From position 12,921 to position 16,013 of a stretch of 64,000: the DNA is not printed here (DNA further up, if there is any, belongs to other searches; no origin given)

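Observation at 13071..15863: Single-polypeptide PrimPol (AEP) + SF2 helicase + DUF559 nuclease: candidate stand-alone conflict/defense enzyme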

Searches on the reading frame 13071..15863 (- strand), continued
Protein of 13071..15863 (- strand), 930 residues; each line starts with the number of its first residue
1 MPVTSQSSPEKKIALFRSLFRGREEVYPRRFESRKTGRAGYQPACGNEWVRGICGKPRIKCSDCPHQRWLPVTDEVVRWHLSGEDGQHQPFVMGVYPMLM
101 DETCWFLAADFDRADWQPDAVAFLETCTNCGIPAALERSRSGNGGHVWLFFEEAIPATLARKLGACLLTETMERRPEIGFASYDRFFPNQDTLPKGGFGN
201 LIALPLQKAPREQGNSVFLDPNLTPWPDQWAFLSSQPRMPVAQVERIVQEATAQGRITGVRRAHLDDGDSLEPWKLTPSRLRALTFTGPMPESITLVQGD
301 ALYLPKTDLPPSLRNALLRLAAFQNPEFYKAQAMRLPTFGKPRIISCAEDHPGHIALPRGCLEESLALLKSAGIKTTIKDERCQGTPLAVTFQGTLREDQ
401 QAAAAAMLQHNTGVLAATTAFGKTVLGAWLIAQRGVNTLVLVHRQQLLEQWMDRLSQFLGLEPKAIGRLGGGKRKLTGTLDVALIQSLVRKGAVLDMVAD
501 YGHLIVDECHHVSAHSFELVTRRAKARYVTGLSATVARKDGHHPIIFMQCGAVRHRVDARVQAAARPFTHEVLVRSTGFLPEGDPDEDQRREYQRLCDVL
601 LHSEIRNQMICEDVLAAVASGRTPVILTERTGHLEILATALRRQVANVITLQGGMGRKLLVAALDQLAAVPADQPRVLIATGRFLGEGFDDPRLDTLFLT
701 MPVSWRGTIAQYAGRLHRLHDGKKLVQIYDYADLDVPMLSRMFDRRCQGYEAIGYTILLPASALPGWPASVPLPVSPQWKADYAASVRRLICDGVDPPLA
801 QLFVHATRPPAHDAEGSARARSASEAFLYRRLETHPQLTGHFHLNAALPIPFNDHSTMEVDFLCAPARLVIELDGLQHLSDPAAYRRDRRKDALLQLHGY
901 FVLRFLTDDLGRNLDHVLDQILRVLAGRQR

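Call 11: find_homologous_proteins(query=window:13071-15863:-, max_evalue=0.00001)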
Query window:13071-15863:- (930 aa): 8000 proteins with E <= 0.00001 among 8000 candidates; the best 120 are listed.
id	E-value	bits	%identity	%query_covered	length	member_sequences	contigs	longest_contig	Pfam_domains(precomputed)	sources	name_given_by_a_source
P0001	0.0e+0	1927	89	100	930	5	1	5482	PF04480.19,PF00270.36,PF22548.3,PF04851.22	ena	-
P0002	0.0e+0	1920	89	100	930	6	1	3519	PF04480.19,PF00270.36,PF22548.3,PF04851.22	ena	-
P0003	0.0e+0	1905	89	100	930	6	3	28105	PF04480.19,PF00270.36,PF22548.3,PF04851.22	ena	-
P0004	0.0e+0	1897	89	100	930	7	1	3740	PF04480.19,PF00270.36,PF22548.3,PF04851.22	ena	-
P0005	0.0e+0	1889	88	100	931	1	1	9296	PF04480.19,PF00270.36,PF22548.3,PF04851.22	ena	-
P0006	0.0e+0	1880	87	100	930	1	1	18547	PF04480.19,PF00270.36,PF22548.3,PF04851.22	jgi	jgi:superfamily II DNA or RNA helicase/very-short-patch-repair endonuclease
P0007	0.0e+0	1854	86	100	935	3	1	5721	PF04480.19,PF00270.36,PF22548.3,PF04851.22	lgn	-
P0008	0.0e+0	1847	86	100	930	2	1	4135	PF04480.19,PF00270.36,PF22548.3,PF04851.22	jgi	jgi:superfamily II DNA or RNA helicase/very-short-patch-repair endonuclease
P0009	0.0e+0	1834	86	100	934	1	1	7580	PF04480.19,PF00270.36,PF22548.3,PF04851.22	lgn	-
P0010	0.0e+0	1832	84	100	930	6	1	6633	PF04480.19,PF00270.36,PF22548.3,PF04851.22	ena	-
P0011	0.0e+0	1831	85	100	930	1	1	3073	PF04480.19,PF00270.36,PF22548.3,PF04851.22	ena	-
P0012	0.0e+0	1815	84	100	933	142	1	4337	PF04480.19,PF00270.36,PF22548.3,PF04851.22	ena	-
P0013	0.0e+0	1571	72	100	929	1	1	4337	PF04480.19,PF00270.36,PF22548.3,PF04851.22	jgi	jgi:superfamily II DNA or RNA helicase/very-short-patch-repair endonuclease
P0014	0.0e+0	1571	74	100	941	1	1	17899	PF04480.19,PF00270.36,PF22548.3,PF04851.22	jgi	-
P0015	0.0e+0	1568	73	100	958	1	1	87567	PF04480.19,PF00270.36,PF22548.3,PF04851.22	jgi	-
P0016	0.0e+0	1566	72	100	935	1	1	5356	PF04480.19,PF00270.36,PF22548.3,PF00271.38,PF04851.22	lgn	-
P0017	0.0e+0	1564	72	100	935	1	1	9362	PF04480.19,PF00270.36,PF22548.3,PF18741.8,PF04851.22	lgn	-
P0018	0.0e+0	1564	73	100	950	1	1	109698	PF04480.19,PF00270.36,PF22548.3,PF04851.22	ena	-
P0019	0.0e+0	1561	73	100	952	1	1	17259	PF04480.19,PF00270.36,PF22548.3,PF04851.22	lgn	-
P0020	0.0e+0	1560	72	100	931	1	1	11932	PF04480.19,PF00270.36,PF22548.3,PF04851.22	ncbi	-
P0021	0.0e+0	1559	72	100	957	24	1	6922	PF04480.19,PF00270.36,PF22548.3,PF04851.22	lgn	-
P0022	0.0e+0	1559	73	100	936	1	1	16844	PF04480.19,PF00270.36,PF22548.3,PF04851.22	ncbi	-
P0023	0.0e+0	1556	72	100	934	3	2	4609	PF04480.19,PF00270.36,PF22548.3,PF04851.22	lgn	-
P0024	0.0e+0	1555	73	99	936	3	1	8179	PF04480.19,PF00270.36,PF22548.3,PF04851.22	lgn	-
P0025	0.0e+0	1553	72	100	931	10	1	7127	PF04480.19,PF00270.36,PF22548.3,PF04851.22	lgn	-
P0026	0.0e+0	1553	71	100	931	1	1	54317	PF04480.19,PF00270.36,PF22548.3,PF13401.13,PF04851.22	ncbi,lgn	ncbi:DEAD/DEAH box helicase [soil metagenome]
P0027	0.0e+0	1552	71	100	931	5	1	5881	PF04480.19,PF00270.36,PF22548.3,PF04851.22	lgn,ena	-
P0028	0.0e+0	1552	73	100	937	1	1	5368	PF04480.19,PF00270.36,PF22548.3,PF04851.22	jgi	jgi:superfamily II DNA or RNA helicase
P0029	0.0e+0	1551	73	100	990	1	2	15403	PF04480.19,PF00270.36,PF22548.3,PF04851.22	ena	-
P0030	0.0e+0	1548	72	100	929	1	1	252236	PF04480.19,PF00270.36,PF22548.3,PF04851.22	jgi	-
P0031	0.0e+0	1547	73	100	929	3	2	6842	PF04480.19,PF00270.36,PF22548.3,PF04851.22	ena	-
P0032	0.0e+0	1546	72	100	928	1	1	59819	PF04480.19,PF00270.36,PF22548.3,PF04851.22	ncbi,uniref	ncbi:MAG: TOTE conflict system archaeo-eukaryotic primase domain-containing protein [Prosthecobacter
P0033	0.0e+0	1546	71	100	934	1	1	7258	PF04480.19,PF00270.36,PF22548.3,PF04851.22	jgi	-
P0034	0.0e+0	1546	73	100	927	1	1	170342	PF04480.19,PF00270.36,PF22548.3,PF04851.22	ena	-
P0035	0.0e+0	1545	72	100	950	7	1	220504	PF04480.19,PF00270.36,PF22548.3,PF04851.22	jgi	-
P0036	0.0e+0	1545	73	99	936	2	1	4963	PF04480.19,PF00270.36,PF22548.3,PF04851.22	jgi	-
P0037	0.0e+0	1545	72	99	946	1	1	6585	PF04480.19,PF00270.36,PF22548.3,PF04851.22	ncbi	-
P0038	0.0e+0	1545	73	99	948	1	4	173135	PF04480.19,PF00270.36,PF22548.3,PF04851.22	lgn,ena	-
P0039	0.0e+0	1540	72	100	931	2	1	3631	PF04480.19,PF00270.36,PF22548.3,PF04851.22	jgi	jgi:superfamily II DNA or RNA helicase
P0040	0.0e+0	1540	72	100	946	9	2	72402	PF04480.19,PF00270.36,PF22548.3,PF04851.22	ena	-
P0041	0.0e+0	1539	71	100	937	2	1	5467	PF04480.19,PF00270.36,PF22548.3,PF04851.22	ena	-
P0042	0.0e+0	1538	72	98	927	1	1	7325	PF04480.19,PF00270.36,PF22548.3,PF04851.22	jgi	jgi:superfamily II DNA or RNA helicase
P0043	0.0e+0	1538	72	100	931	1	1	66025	PF04480.19,PF00270.36,PF22548.3,PF04851.22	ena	-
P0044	0.0e+0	1536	72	99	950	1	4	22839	PF04480.19,PF00270.36,PF22548.3,PF04851.22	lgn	-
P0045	0.0e+0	1536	72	100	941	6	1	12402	PF04480.19,PF00270.36,PF22548.3,PF04851.22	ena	-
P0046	0.0e+0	1535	71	100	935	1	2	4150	PF04480.19,PF00270.36,PF22548.3,PF04851.22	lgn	-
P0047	0.0e+0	1534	73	99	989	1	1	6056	PF04480.19,PF00270.36,PF22548.3,PF04851.22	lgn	-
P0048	0.0e+0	1532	72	100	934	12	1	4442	PF04480.19,PF00270.36,PF22548.3,PF04851.22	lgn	-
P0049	0.0e+0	1531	71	100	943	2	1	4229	PF04480.19,PF00270.36,PF22548.3,PF04851.22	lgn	-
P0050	0.0e+0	1529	71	100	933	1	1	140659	PF04480.19,PF00270.36,PF22548.3,PF04851.22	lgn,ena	-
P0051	0.0e+0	1529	71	100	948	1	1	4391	PF04480.19,PF00270.36,PF22548.3,PF04851.22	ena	-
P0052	0.0e+0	1528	71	100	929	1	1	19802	PF04480.19,PF00270.36,PF22548.3,PF04851.22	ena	-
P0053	0.0e+0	1527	71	100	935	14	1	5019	PF04480.19,PF00270.36,PF22548.3,PF04851.22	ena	-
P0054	0.0e+0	1526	71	100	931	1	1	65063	PF04480.19,PF00270.36,PF22548.3,PF04851.22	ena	-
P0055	0.0e+0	1526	72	100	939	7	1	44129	PF04480.19,PF00270.36,PF22548.3,PF04851.22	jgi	-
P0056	0.0e+0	1525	71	100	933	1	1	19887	PF04480.19,PF00270.36,PF22548.3,PF04851.22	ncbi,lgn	-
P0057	0.0e+0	1524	72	100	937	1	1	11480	PF04480.19,PF00270.36,PF22548.3,PF04851.22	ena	-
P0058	0.0e+0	1524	71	100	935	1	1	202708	PF04480.19,PF00270.36,PF22548.3,PF18741.8,PF04851.22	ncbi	-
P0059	0.0e+0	1524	71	100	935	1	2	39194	PF04480.19,PF00270.36,PF22548.3,PF04851.22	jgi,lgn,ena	-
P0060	0.0e+0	1524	70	100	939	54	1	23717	PF04480.19,PF00270.36,PF22548.3,PF04851.22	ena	-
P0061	0.0e+0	1522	71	99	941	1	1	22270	PF04480.19,PF00270.36,PF22548.3,PF04851.22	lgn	-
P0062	0.0e+0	1519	71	100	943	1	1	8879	PF04480.19,PF00270.36,PF22548.3,PF18741.8,PF04851.22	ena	-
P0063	0.0e+0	1518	71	100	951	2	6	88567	PF04480.19,PF00270.36,PF22548.3,PF04851.22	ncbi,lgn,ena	-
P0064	0.0e+0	1518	72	100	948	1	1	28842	PF04480.19,PF00270.36,PF22548.3,PF04851.22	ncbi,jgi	jgi:superfamily II DNA or RNA helicase/very-short-patch-repair endonuclease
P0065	0.0e+0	1515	69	99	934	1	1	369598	PF04480.19,PF00270.36,PF22548.3,PF04851.22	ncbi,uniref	ncbi:TOTE conflict system archaeo-eukaryotic primase domain-containing protein [Prosthecobacter sp.]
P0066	0.0e+0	1513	70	100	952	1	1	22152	PF04480.19,PF00270.36,PF22548.3,PF04851.22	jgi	jgi:superfamily II DNA or RNA helicase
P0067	0.0e+0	1513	70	99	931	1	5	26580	PF04480.19,PF00270.36,PF22548.3,PF04851.22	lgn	-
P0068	0.0e+0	1511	70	99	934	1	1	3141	PF04480.19,PF00270.36,PF22548.3,PF04851.22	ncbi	-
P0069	0.0e+0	1511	71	100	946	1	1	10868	PF04480.19,PF00270.36,PF22548.3,PF04851.22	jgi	jgi:superfamily II DNA or RNA helicase/very-short-patch-repair endonuclease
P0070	0.0e+0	1509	71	99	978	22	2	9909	PF04480.19,PF00270.36,PF22548.3,PF04851.22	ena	-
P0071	0.0e+0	1508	70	100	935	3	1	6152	PF04480.19,PF00270.36,PF22548.3,PF04851.22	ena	-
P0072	0.0e+0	1507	70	100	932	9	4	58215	PF04480.19,PF00270.36,PF22548.3,PF18741.8,PF04851.22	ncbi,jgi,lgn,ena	-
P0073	0.0e+0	1505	69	100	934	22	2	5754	PF04480.19,PF00270.36,PF22548.3,PF04851.22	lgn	-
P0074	0.0e+0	1505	71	100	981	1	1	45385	PF04480.19,PF00270.36,PF22548.3,PF04851.22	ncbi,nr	ncbi:MAG: DEAD/DEAH box helicase family protein [Verrucomicrobia bacterium]|nr:DEAD/DEAH box helicas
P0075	0.0e+0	1505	70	100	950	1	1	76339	PF04480.19,PF00270.36,PF22548.3,PF18741.8,PF04851.22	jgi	jgi:superfamily II DNA or RNA helicase/very-short-patch-repair endonuclease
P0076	0.0e+0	1505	71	100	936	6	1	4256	PF04480.19,PF00270.36,PF22548.3,PF04851.22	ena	-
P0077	0.0e+0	1504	70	100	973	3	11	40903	PF04480.19,PF00270.36,PF22548.3,PF04851.22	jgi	-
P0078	0.0e+0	1502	70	100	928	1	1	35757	PF04480.19,PF00270.36,PF22548.3,PF04851.22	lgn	-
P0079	0.0e+0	1502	70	100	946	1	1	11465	PF04480.19,PF00270.36,PF22548.3,PF04851.22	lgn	-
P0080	0.0e+0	1501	69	100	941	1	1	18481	PF04480.19,PF00270.36,PF22548.3,PF04851.22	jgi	-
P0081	0.0e+0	1497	70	100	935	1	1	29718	PF04480.19,PF00270.36,PF22548.3,PF04851.22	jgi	jgi:superfamily II DNA or RNA helicase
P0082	0.0e+0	1496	70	100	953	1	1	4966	PF04480.19,PF00270.36,PF22548.3,PF04851.22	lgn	-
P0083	0.0e+0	1495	69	100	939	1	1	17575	PF04480.19,PF00270.36,PF22548.3,PF18741.8,PF04851.22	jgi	jgi:superfamily II DNA or RNA helicase/very-short-patch-repair endonuclease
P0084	0.0e+0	1495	69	100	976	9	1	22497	PF04480.19,PF00270.36,PF22548.3,PF04851.22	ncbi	-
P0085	0.0e+0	1493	69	100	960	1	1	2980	PF04480.19,PF00270.36,PF22548.3,PF04851.22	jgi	jgi:superfamily II DNA or RNA helicase/very-short-patch-repair endonuclease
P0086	0.0e+0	1492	69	100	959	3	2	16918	PF04480.19,PF00270.36,PF22548.3,PF04851.22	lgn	-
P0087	0.0e+0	1491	70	100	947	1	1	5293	PF04480.19,PF00270.36,PF22548.3,PF04851.22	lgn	-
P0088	0.0e+0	1490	70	98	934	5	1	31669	PF04480.19,PF00270.36,PF22548.3,PF04851.22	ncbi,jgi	jgi:superfamily II DNA or RNA helicase/very-short-patch-repair endonuclease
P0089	0.0e+0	1489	70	100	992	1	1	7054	PF04480.19,PF00270.36,PF22548.3,PF18741.8,PF04851.22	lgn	-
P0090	0.0e+0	1489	70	99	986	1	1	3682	PF04480.19,PF00270.36,PF22548.3,PF18741.8,PF04851.22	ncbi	-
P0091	0.0e+0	1488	71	100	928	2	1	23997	PF04480.19,PF00270.36,PF22548.3,PF04851.22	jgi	jgi:superfamily II DNA or RNA helicase/very-short-patch-repair endonuclease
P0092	0.0e+0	1488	71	100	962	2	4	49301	PF04480.19,PF00270.36,PF22548.3,PF04851.22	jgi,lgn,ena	-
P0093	0.0e+0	1488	71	100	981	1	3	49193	PF04480.19,PF00270.36,PF22548.3,PF04851.22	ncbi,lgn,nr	ncbi:MAG TPA: DUF559 domain-containing protein [Candidatus Paceibacterota bacterium]|nr:DUF559 domai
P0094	0.0e+0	1487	70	100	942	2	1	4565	PF04480.19,PF00270.36,PF22548.3,PF04851.22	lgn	-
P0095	0.0e+0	1486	70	100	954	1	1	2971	PF04480.19,PF00270.36,PF22548.3,PF18741.8,PF04851.22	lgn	-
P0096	0.0e+0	1486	69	100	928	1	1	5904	PF04480.19,PF00270.36,PF22548.3,PF04851.22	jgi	-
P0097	0.0e+0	1486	70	100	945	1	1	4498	PF04480.19,PF00270.36,PF22548.3,PF04851.22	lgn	-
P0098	0.0e+0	1485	70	100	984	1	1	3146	PF04480.19,PF00270.36,PF22548.3,PF04851.22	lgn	-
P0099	0.0e+0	1485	70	100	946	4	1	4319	PF04480.19,PF00270.36,PF22548.3,PF04851.22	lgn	-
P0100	0.0e+0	1485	70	100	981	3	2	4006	PF04480.19,PF00270.36,PF22548.3,PF04851.22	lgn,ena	-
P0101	0.0e+0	1483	70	100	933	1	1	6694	PF04480.19,PF00270.36,PF22548.3,PF04851.22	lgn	-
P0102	0.0e+0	1483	70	100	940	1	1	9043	PF04480.19,PF00270.36,PF22548.3,PF18741.8,PF04851.22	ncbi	-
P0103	0.0e+0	1481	69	100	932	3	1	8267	PF04480.19,PF00270.36,PF22548.3,PF04851.22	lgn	-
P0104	0.0e+0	1480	69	100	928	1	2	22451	PF04480.19,PF00270.36,PF22548.3,PF18741.8,PF04851.22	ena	-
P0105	0.0e+0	1480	70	100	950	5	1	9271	PF04480.19,PF00270.36,PF22548.3,PF04851.22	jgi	jgi:superfamily II DNA or RNA helicase/very-short-patch-repair endonuclease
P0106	0.0e+0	1479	70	99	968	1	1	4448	PF04480.19,PF00270.36,PF22548.3,PF04851.22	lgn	-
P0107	0.0e+0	1479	69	100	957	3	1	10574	PF04480.19,PF00270.36,PF22548.3,PF04851.22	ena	-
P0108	0.0e+0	1479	69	100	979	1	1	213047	PF04480.19,PF00270.36,PF22548.3,PF04851.22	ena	-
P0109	0.0e+0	1478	70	99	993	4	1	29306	PF04480.19,PF00270.36,PF22548.3,PF04851.22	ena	-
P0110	0.0e+0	1478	70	100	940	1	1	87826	PF04480.19,PF00270.36,PF22548.3,PF18741.8,PF04851.22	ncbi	-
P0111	0.0e+0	1477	70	100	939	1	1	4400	PF04480.19,PF00270.36,PF22548.3,PF18741.8,PF04851.22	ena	-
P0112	0.0e+0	1477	70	99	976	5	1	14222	PF04480.19,PF00270.36,PF22548.3,PF04851.22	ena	-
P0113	0.0e+0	1477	68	100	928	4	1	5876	PF04480.19,PF00270.36,PF22548.3,PF04851.22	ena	-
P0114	0.0e+0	1477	70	100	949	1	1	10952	PF04480.19,PF00270.36,PF22548.3,PF04851.22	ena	-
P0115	0.0e+0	1476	67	100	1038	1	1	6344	PF04480.19,PF00270.36,PF22548.3,PF04851.22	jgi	jgi:superfamily II DNA or RNA helicase/very-short-patch-repair endonuclease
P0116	0.0e+0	1476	70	100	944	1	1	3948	PF04480.19,PF00270.36,PF22548.3,PF04851.22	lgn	-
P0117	0.0e+0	1476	70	100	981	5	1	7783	PF04480.19,PF00270.36,PF22548.3,PF04851.22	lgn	-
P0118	0.0e+0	1476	68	100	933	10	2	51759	PF04480.19,PF00270.36,PF22548.3,PF18741.8,PF04851.22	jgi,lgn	-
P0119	0.0e+0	1476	69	100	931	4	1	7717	PF04480.19,PF00270.36,PF22548.3,PF04851.22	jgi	-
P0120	0.0e+0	1475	70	100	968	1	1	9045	PF04480.19,PF00270.36,PF01896.26,PF22548.3,PF04851.22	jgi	jgi:superfamily II DNA or RNA helicase/very-short-patch-repair endonuclease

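Call 19: find_encoding_contigs(protein=window:13071-15863:-, flank=10000, max_places=6)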
Protein window:13071-15863:- (930 aa): no gene with exactly this product is on record in the collection.

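Call 20: find_encoding_contigs(protein=P0065, flank=10000, max_places=3)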
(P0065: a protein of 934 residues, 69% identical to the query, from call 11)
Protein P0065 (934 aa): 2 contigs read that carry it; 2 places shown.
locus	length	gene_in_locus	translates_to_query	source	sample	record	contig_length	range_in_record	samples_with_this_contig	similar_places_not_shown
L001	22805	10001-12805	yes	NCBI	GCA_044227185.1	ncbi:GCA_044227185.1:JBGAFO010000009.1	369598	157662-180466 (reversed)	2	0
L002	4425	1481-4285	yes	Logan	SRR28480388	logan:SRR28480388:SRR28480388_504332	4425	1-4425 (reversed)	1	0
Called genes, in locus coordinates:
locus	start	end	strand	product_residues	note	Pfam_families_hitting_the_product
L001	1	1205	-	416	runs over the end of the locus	-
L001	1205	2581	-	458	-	PF07586:HXXSHH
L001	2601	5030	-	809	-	PF13442:Cytochrome_CBB3 (faint), PF07635:PSCyt1, PF07626:PSD3, PF07637:PSD5, PF07631:PSD4, PF07627:PSCyt3, PF07624:PSD2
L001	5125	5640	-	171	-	PF00102:Y_phosphatase, PF22784:PTP-SAK, PF22785:Tc-R-P, PF00782:DSPc, PF14566:PTPlike_phytase (weak), PF22741:PTP-NADK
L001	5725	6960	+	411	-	PF00176:SNF2-rel_dom, PF04851:ResIII, PF00270:DEAD (weak)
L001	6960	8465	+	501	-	PF00271:Helicase_C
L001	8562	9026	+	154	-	PF13560:HTH_31 (faint), PF01381:HTH_3 (faint)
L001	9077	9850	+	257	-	PF12686:DUF3800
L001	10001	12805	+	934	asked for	PF22548:AEP-TOTE, PF00270:DEAD, PF04851:ResIII, PF04480:DUF559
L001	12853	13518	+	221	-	PF01381:HTH_3, PF13560:HTH_31 (weak)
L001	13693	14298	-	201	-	PF00665:rve, PF13683:rve_3, PF13333:rve_2 (weak)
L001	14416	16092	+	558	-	-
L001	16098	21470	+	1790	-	-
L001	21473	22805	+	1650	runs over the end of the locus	-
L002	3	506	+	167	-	?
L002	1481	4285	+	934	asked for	PF22548:AEP-TOTE, PF00270:DEAD, PF04851:ResIII, PF04480:DUF559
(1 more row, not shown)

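Call 21: find_encoding_contigs(protein=P0030, flank=10000, max_places=3)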
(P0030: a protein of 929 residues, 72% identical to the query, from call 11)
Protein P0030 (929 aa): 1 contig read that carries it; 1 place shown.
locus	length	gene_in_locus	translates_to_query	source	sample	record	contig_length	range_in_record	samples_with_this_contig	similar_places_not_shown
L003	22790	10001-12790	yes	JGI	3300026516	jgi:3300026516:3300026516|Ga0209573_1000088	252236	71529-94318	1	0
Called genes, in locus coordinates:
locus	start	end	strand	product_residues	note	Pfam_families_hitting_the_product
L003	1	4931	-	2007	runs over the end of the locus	PF00270:DEAD, PF27116:YjiV_N, PF00271:Helicase_C, PF09369:MZB (weak)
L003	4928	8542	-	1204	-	-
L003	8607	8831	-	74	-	-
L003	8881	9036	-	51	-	-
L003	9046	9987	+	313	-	PF00126:HTH_1, PF03466:LysR_substrate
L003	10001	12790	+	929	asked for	PF22548:AEP-TOTE, PF00270:DEAD, PF04851:ResIII, PF04480:DUF559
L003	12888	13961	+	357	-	-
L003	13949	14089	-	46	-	-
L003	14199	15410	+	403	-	PF18027:Pepdidase_M14_N (weak), PF00246:Peptidase_M14 (faint)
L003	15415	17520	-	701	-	-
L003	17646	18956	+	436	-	PF06739:SBBP (faint)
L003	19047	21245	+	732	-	PF03629:SASA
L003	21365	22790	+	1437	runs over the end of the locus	PF13472:Lipase_GDSL_2 (weak), PF23500:DUF7133, PF13646:HEAT_2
